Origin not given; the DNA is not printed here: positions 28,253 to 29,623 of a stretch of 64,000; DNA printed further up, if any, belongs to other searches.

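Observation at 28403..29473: PilT-like protein with every catalytic ATPase motif degenerate, next to an intact PilB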

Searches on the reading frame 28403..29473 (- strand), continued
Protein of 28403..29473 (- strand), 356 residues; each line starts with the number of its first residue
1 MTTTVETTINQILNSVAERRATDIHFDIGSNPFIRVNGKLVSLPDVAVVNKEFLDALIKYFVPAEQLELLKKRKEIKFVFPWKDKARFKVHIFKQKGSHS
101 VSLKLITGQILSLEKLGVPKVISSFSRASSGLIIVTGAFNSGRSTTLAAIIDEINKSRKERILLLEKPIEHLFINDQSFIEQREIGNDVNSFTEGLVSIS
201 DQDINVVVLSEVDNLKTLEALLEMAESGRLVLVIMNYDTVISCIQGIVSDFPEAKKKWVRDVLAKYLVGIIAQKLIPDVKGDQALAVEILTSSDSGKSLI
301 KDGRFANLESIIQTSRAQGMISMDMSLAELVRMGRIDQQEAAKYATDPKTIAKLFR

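Call 29: find_homologous_proteins(query=P0103, max_evalue=1e-30)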
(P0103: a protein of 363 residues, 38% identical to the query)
Query P0103 (363 aa): 8000 proteins with E <= 1e-30 among 8000 candidates; the best 120 are listed.
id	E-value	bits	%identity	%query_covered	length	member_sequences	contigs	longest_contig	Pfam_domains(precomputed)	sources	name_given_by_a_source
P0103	2.3e-232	788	100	100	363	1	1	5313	PF00437.27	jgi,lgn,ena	-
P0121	9.8e-192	655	80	100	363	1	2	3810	PF00437.27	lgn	-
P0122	5.4e-184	629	78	100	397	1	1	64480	PF00437.27,PF13604.13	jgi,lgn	jgi:twitching motility protein PilT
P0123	4.6e-182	623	77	99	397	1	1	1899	PF00437.27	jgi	jgi:twitching motility protein PilT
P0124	4.8e-182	623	77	100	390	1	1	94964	PF00437.27,PF13604.13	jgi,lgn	jgi:twitching motility protein PilT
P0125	7.0e-181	619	76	100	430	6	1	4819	PF00437.27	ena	-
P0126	4.6e-180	616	78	98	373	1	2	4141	PF00437.27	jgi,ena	-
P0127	7.1e-180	616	76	98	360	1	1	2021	PF00437.27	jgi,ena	-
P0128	1.1e-178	612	76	100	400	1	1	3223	PF00437.27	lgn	-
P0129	1.5e-176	605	75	99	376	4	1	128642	PF00437.27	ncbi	-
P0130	6.6e-176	603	74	99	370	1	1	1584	PF00437.27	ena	-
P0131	4.9e-175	600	74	99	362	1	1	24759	PF00437.27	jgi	jgi:twitching motility protein PilT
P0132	7.6e-175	599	73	99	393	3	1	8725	PF00437.27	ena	-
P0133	5.4e-172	590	73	98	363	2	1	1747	PF00437.27,PF13604.13,PF25199.2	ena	-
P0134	8.3e-167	573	71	99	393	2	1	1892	PF00437.27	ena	-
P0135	1.8e-165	568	72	96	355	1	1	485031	PF00437.27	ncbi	-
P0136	1.8e-165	568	72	96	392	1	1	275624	PF00437.27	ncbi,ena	-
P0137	3.0e-165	568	72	96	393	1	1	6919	PF00437.27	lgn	-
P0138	4.9e-165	567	72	96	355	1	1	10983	PF00437.27,PF13401.13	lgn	-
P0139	8.8e-165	566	70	98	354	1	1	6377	PF00437.27,PF13604.13,PF13401.13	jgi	-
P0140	5.2e-164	563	72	97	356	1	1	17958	PF00437.27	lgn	-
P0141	7.5e-164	563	70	97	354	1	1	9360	PF00437.27,PF13604.13,PF13401.13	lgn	-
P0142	1.2e-163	562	72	95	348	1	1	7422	PF00437.27,PF13191.13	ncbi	ncbi:MAG: type IV pilus twitching motility protein PilT [bacterium]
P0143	5.9e-163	560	70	96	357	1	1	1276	PF00437.27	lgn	-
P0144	1.1e-162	559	71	96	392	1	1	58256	PF00437.27,PF13191.13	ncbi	ncbi:type IV pilus twitching motility protein PilT [Patescibacteria group bacterium]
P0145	1.1e-162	559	68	98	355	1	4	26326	PF00437.27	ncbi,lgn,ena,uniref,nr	ncbi:type IV pili twitching motility protein PilT [Candidatus Berkelbacteria bacterium RIFCSPHIGHO2_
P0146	3.5e-162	557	70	96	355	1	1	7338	PF00437.27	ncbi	-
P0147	4.6e-162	557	70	96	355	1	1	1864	PF00437.27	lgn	-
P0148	5.4e-162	557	69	98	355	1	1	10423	PF00437.27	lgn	-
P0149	5.8e-162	557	70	97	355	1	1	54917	PF00437.27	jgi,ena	-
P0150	9.1e-162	556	71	97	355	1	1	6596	PF00437.27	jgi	jgi:twitching motility protein PilT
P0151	1.3e-161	556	70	97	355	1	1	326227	PF00437.27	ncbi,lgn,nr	ncbi:MAG: type IV pilus twitching motility protein PilT [bacterium]|nr:type IV pilus twitching motil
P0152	4.4e-161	554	71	96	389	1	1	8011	PF00437.27,PF13191.13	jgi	jgi:twitching motility protein PilT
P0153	4.4e-161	554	70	97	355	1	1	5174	PF00437.27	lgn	-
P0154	5.7e-161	553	72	97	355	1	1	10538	PF00437.27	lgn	-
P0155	6.5e-161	553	70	97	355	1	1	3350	PF00437.27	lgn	-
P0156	2.1e-160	552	69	96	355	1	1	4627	PF00437.27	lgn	-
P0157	2.2e-160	552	69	97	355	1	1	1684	PF00437.27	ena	-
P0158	3.0e-160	551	70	96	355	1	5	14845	PF00437.27,PF13401.13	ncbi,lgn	-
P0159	5.0e-160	550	69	96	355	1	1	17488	PF00437.27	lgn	-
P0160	7.4e-160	550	70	97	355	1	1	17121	PF00437.27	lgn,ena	-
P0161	9.7e-160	549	68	97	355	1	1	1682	PF00437.27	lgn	-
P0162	1.2e-159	549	68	97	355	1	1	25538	PF00437.27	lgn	-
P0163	1.6e-159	549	69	97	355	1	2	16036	PF00437.27,PF13604.13,PF13401.13,PF13191.13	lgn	-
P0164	1.9e-159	548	70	96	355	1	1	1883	PF00437.27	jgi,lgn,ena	-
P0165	2.2e-159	548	69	96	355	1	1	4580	PF00437.27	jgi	jgi:twitching motility protein PilT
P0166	2.2e-159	548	69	97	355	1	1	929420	PF00437.27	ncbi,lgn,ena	-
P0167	2.4e-159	548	69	97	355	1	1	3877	PF00437.27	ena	-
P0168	3.3e-159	548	69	96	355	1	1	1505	PF00437.27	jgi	-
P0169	3.5e-159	548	69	97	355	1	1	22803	PF00437.27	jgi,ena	-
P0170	3.6e-159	548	70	97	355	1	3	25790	PF00437.27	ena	-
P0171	3.8e-159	547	69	97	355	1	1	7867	PF00437.27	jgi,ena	-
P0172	4.6e-159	547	70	97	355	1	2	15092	PF00437.27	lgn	-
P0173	4.9e-159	547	71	96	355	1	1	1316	PF00437.27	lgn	-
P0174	5.1e-159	547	68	97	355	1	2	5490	PF00437.27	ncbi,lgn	-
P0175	5.6e-159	547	69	96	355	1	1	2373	PF00437.27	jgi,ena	-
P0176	6.4e-159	547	67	98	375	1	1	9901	PF00437.27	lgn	-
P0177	8.3e-159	546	69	97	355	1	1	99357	PF00437.27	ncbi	-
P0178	1.0e-158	546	69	97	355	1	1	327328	PF00437.27,PF13604.13,PF13191.13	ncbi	-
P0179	1.2e-158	546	70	96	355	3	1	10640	PF00437.27,PF13401.13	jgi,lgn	-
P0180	1.4e-158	546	68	97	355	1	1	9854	PF00437.27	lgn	-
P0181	1.6e-158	545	68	97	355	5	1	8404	PF00437.27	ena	-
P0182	1.9e-158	545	69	96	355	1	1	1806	PF00437.27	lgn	-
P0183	1.9e-158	545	68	97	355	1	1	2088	PF00437.27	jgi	jgi:twitching motility protein PilT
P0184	2.1e-158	545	70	96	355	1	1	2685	PF00437.27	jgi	jgi:twitching motility protein PilT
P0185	2.2e-158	545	66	99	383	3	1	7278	PF00437.27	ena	-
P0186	2.4e-158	545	68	97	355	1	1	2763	PF00437.27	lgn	-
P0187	2.6e-158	545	71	94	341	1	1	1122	PF00437.27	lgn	-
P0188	2.8e-158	545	69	97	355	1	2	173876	PF00437.27,PF13604.13,PF13191.13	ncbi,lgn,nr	ncbi:MAG TPA: type IV pilus twitching motility protein PilT [Candidatus Saccharimonadales bacterium]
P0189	3.7e-158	544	66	99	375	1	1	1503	PF00437.27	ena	-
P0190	4.0e-158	544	69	97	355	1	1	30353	PF00437.27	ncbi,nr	ncbi:MAG: pilT [Candidatus Berkelbacteria bacterium]|nr:pilT [Candidatus Berkelbacteria bacterium]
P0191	4.6e-158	544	71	96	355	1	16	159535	PF00437.27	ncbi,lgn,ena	-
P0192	4.9e-158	544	70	96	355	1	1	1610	PF00437.27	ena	-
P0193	5.0e-158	544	69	97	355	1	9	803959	PF00437.27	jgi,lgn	-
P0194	5.2e-158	544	67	97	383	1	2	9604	PF00437.27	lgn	-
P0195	5.9e-158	544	68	97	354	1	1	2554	PF00437.27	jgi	jgi:twitching motility protein PilT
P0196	6.2e-158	544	69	97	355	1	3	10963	PF00437.27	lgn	-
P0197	6.3e-158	543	68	97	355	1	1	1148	PF00437.27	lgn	-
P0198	6.3e-158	543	69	97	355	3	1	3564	PF00437.27,PF13604.13,PF13191.13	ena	-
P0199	6.6e-158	543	68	97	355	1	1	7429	PF00437.27,PF13604.13,PF13401.13,PF13191.13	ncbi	-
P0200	8.3e-158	543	68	97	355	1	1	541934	PF00437.27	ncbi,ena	-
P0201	8.3e-158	543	68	97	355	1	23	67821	PF00437.27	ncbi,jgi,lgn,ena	ncbi:MAG: type IV pilus twitching motility protein PilT [Patescibacteria group bacterium]|jgi:twitch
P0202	8.5e-158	543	68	97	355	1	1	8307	PF00437.27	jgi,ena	-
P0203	8.5e-158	543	69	96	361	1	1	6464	PF00437.27,PF13401.13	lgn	-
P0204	8.8e-158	543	70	96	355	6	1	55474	PF00437.27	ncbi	-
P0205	9.8e-158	543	68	97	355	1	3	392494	PF00437.27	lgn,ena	-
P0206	1.0e-157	543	69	96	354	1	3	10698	PF00437.27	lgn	-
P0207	1.1e-157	543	69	96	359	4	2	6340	PF00437.27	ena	-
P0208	1.1e-157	543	68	97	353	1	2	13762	PF00437.27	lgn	-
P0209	1.2e-157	543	68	97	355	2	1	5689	PF00437.27,PF13401.13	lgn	-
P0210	1.3e-157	542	68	96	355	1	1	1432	PF00437.27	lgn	-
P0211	1.6e-157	542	68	97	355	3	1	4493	PF00437.27,PF13401.13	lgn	-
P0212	1.7e-157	542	70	97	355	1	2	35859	PF00437.27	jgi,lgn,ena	-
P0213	1.8e-157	542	69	96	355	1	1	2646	PF00437.27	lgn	-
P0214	2.0e-157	542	70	96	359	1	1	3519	PF00437.27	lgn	-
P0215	2.3e-157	542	69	100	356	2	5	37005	PF00437.27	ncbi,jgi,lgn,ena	jgi:twitching motility protein PilT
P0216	3.3e-157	541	69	98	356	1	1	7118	PF00437.27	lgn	-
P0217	3.4e-157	541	70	96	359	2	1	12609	PF00437.27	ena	-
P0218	3.5e-157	541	67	97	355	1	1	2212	PF00437.27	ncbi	-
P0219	3.7e-157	541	69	96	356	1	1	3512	PF00437.27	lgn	-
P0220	3.7e-157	541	70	97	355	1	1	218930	PF00437.27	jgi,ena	-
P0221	4.0e-157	541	66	99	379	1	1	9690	PF00437.27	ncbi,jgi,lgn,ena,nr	ncbi:type IV pilus twitching motility protein PilT [Patescibacteria group bacterium]|nr:type IV pilu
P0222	4.2e-157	541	68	96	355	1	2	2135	PF00437.27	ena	-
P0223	4.3e-157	541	68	97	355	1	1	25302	PF00437.27,PF13401.13,PF13191.13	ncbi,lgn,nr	ncbi:MAG TPA: type IV pilus twitching motility protein PilT [Candidatus Saccharimonadales bacterium]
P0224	4.3e-157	541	68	96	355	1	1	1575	PF00437.27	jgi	jgi:twitching motility protein PilT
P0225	4.3e-157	541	69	96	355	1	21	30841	PF00437.27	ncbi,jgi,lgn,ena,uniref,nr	ncbi:MAG: type IV pili twitching motility protein PilT [Candidatus Nealsonbacteria bacterium CG23_co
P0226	5.3e-157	540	70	97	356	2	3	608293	PF00437.27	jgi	jgi:twitching motility protein PilT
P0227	5.6e-157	540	69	96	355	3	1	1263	PF00437.27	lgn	-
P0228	6.3e-157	540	70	97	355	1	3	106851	PF00437.27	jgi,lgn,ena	-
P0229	6.4e-157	540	69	96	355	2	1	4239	PF00437.27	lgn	-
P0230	6.7e-157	540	69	96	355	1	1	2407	PF00437.27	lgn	-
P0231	7.7e-157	540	69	97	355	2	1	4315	PF00437.27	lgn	-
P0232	8.4e-157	540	70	96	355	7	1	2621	PF00437.27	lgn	-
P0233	8.6e-157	540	69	97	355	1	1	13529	PF00437.27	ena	-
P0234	8.6e-157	540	67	97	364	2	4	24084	PF00437.27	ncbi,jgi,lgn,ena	jgi:twitching motility protein PilT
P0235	9.3e-157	540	69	97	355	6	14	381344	PF00437.27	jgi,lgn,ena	-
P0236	9.5e-157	540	69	96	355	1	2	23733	PF00437.27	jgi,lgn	-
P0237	9.6e-157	540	69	96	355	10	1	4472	PF00437.27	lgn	-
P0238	1.0e-156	540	69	97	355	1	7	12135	PF00437.27,PF13401.13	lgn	-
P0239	1.0e-156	540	70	96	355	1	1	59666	PF00437.27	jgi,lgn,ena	-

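Call 30: fold_search(model_id=the predicted structure, library=pdb)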
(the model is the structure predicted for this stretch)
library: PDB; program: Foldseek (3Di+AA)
matches with E <= 10: 1688; with E <= 0.001: 251
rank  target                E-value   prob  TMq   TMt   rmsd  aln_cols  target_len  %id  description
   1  6ok2_A                4.4e-40  1.00  0.87  0.87   3.1       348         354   32  PilT4 from Geobacter metallireducens bound to ADP: C3ocococ conformation (released 2019-11-20)
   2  6ok2_F                5.0e-40  1.00  0.87  0.89   2.8       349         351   32  PilT4 from Geobacter metallireducens bound to ADP: C3ocococ conformation (released 2019-11-20)
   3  6ojy_A                1.0e-39  1.00  0.84  0.85   3.4       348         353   32  Methylated PilT4 from Geobacter metallireducens bound to sulfate: C3ocococ conformation (released 2019-11-20)
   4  6ojx_A                1.5e-39  1.00  0.89  0.90   2.4       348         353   32  PilT4 from Geobacter metallireducens bound to ATP (released 2019-11-20)
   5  6ojy_C                4.2e-39  1.00  0.86  0.86   3.2       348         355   32  Methylated PilT4 from Geobacter metallireducens bound to sulfate: C3ocococ conformation (released 2019-11-20)
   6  6ojy_D                5.1e-39  1.00  0.88  0.89   2.6       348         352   32  Methylated PilT4 from Geobacter metallireducens bound to sulfate: C3ocococ conformation (released 2019-11-20)
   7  6ojx_B                5.4e-39  1.00  0.89  0.90   2.4       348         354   32  PilT4 from Geobacter metallireducens bound to ATP (released 2019-11-20)
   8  6ojy_E                5.4e-39  1.00  0.86  0.86   3.3       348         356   32  Methylated PilT4 from Geobacter metallireducens bound to sulfate: C3ocococ conformation (released 2019-11-20)
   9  6ojy_B                6.4e-39  1.00  0.90  0.90   2.4       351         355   32  Methylated PilT4 from Geobacter metallireducens bound to sulfate: C3ocococ conformation (released 2019-11-20)
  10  6ojy_F                1.0e-38  1.00  0.90  0.91   2.3       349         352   32  Methylated PilT4 from Geobacter metallireducens bound to sulfate: C3ocococ conformation (released 2019-11-20)
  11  6okv_B                1.8e-38  1.00  0.88  0.89   2.8       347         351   32  PilT4 from Geobacter metallireducens bound to AMP-PNP: C2ccocco conformation (released 2019-11-20)
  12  6ok2_D                1.9e-38  1.00  0.77  0.76   4.4       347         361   32  PilT4 from Geobacter metallireducens bound to ADP: C3ocococ conformation (released 2019-11-20)
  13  6ojz_D                2.5e-38  1.00  0.76  0.75   4.6       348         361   32  PilT4 from Geobacter metallireducens bound to ADP with partial occupancy: C3ocococ conformation (released 2019-11-20)
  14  6ojz_C                3.0e-38  1.00  0.87  0.88   3.1       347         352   32  PilT4 from Geobacter metallireducens bound to ADP with partial occupancy: C3ocococ conformation (released 2019-11-20)
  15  5fl3                  3.4e-38  1.00  0.82  0.83   3.8       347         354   34  PilT2 from Thermus thermophilus (released 2015-11-11)
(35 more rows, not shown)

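Call 36: find_encoding_contigs(protein=P0002, flank=10000, max_places=1)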
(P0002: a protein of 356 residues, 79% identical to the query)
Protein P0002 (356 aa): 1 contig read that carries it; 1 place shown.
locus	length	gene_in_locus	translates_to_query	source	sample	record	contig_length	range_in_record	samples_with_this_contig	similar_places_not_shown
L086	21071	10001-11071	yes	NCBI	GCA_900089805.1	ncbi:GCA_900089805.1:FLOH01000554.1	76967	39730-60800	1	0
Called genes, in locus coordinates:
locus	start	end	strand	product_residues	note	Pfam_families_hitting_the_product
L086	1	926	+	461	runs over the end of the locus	-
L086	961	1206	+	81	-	-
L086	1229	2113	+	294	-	-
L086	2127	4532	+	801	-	-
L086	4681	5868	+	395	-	PF06723:MreB_Mbl (faint), PF11104:PilM_2, PF14450:FtsA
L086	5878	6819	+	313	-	-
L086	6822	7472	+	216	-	-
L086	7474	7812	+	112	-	-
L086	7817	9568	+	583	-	PF05157:MshEN, PF00437:T2SSE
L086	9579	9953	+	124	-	PF00072:Response_reg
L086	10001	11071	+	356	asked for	PF00437:T2SSE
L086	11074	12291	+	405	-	PF28597:T2SSF_N, PF00482:T2SSF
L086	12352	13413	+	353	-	PF00665:rve, PF13610:DDE_Tnp_IS240 (weak), PF13683:rve_3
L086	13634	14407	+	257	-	PF00872:Transposase_mut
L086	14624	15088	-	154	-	PF01988:VIT1 (faint)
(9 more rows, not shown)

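Call 37: find_encoding_contigs(protein=P0003, flank=10000, max_places=1)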
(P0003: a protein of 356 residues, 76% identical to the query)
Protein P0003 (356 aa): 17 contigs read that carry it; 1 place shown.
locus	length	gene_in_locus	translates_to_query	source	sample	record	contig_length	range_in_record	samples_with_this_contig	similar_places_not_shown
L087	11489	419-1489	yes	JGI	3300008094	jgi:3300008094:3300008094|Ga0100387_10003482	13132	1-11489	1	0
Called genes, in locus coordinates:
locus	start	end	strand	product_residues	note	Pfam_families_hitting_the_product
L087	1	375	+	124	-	PF00072:Response_reg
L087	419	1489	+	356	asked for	PF00437:T2SSE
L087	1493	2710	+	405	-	PF28597:T2SSF_N, PF00482:T2SSF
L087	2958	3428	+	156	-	PF07963:N_methyl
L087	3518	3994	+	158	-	PF07963:N_methyl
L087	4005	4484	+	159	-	PF07963:N_methyl (weak)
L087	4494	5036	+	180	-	PF07963:N_methyl (weak)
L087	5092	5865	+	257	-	PF06750:A24_N_bact, PF01478:Peptidase_A24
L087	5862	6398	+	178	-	-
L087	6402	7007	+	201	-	-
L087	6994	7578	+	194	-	PF07963:N_methyl (weak)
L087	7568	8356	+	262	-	-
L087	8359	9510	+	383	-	PF22745:Nlig-Ia, PF01653:DNA_ligase_aden, PF03120:OB_DNA_ligase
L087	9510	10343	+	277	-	PF03119:DNA_ligase_ZBD, PF14520:HHH_5 (faint), PF12826:HHH_2, PF00533:BRCT, PF12738:PTCB-BRCT (weak)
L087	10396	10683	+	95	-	PF02686:GatC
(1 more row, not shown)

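Call 51: search_protein_families(library=pfam, proteins=[L030:6569-8107:+, L030:8118-9437:+, L030:9449-9997:+, L030:11087-12139:+, L030:12380-15571:+, L030:5806-6528:-], max_evalue=0.001)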
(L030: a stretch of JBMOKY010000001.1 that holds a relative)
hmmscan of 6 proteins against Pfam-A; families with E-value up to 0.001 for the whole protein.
L030:6569-8107:+ (512 aa): 2 families
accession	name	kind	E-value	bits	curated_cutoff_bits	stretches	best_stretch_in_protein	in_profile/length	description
PF03816.19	LytR_cpsA_psr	-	5.4e-40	137.4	24.6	1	142-301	2-147/150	LytR_cpsA_psr family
PF13399.11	LytR_C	-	7.7e-13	49.6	22.2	1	402-501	2-86/86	LytR cell envelope-related transcriptional attenuator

L030:8118-9437:+ (439 aa): 15 families
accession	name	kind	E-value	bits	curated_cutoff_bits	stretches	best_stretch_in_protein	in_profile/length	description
PF01926.29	MMR_HSR1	-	6.1e-54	181.4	21.9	2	7-123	1-113/113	50S ribosome-binding GTPase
PF02421.24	FeoB_N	-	2.2e-18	66.7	27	2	7-120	2-111/156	Ferrous iron transport protein B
PF00350.29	Dynamin_N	-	1.9e-17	64.2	27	1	181-216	1-35/168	Dynamin family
PF00009.33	GTP_EFTU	-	2.2e-15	57.2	26.5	2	258-349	90-184/188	Elongation factor Tu GTP binding domain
PF14714.11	KH_dom-like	-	2.8e-11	44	27.3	1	375-436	19-80/81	KH-domain-like of EngA bacterial GTPase enzymes, C-terminal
PF03193.22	RsgA_GTPase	-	3.4e-11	43.7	30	0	88-212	28-147/174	RsgA GTPase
PF09439.16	SRPRB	-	1.7e-09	37.7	25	1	4-95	2-82/178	Signal recognition particle receptor beta subunit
PF04548.22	AIG1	-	2.8e-09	37.1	27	0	181-280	3-102/212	AIG1 family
PF00071.28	Ras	-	1.3e-07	31.8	21.6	0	8-128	2-118/162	Ras family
PF00625.27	Guanylate_kin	-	5.2e-07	30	25.2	0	183-248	7-71/182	Guanylate kinase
PF08477.19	Roc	-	2.7e-06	28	27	0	8-125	2-119/119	Ras of Complex, Roc, domain of DAPkinase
PF13555.12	AAA_29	-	9e-06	25.8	27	0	180-198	24-42/61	P-loop containing region of AAA domain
PF00005.33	ABC_tran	-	3.5e-05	24.8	25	0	181-209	14-42/137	ABC transporter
PF00025.27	Arf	-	7.8e-05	22.7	22.3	0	7-64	16-69/174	ADP-ribosylation factor family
PF13401.12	AAA_22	-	0.0004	21.1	27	0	7-38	7-43/130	AAA domain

L030:9449-9997:+ (182 aa): 1 family
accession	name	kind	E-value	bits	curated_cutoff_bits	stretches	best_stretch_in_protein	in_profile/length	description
PF01195.25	Pept_tRNA_hydro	-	2.2e-51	174.7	27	1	4-182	2-183/183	Peptidyl-tRNA hydrolase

L030:11087-12139:+ (350 aa): 3 families
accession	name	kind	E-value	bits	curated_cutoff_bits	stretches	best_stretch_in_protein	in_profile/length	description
PF11104.14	PilM_2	-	8.4e-40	137.2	27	1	13-343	1-339/340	Type IV pilus assembly protein PilM;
PF14450.12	FtsA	-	1.5e-11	45.2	31.8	1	187-337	2-126/127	Cell division protein FtsA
PF05134.19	T2SSL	-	0.0002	21.3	25.5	0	58-164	32-129/231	Type II secretion system (T2SS), protein L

L030:12380-15571:+ (1063 aa): 7 families
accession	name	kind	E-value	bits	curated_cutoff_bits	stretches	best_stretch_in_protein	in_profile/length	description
PF00270.35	DEAD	-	1.5e-25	90.3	26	1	512-672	1-163/167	DEAD/DEAH box helicase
PF02559.22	CarD_TRCF_RID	-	7.6e-22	77.6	23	1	389-445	1-57/57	CarD-like/TRCF RID domain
PF17757.6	UvrB_inter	-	2.4e-16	60.1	22.9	1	139-225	1-88/91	UvrB interaction domain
PF00271.37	Helicase_C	-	3e-16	60.1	23.5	1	711-815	5-108/110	Helicase conserved C-terminal domain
PF04851.21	ResIII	-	2.2e-11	44.4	22.5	1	512-668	5-162/164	Type III restriction enzyme, res subunit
PF03461.20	TRCF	-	2.3e-10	41.1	25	1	911-990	1-76/95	TRCF domain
PF22590.2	Cas3-like_C_2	-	8.8e-06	26.4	27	1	719-817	2-105/106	CRISPR-associated nuclease/helicase Cas3, C-terminal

L030:5806-6528:- (240 aa): 2 families
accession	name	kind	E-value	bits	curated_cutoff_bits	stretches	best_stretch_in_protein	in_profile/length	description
PF00535.33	Glycos_transf_2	-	2.5e-33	115.8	23.3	1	5-171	1-166/168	Glycosyl transferase family 2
PF13641.12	Glyco_tranf_2_3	-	1.2e-10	42.3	27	1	5-209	4-211/230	Glycosyltransferase like family 2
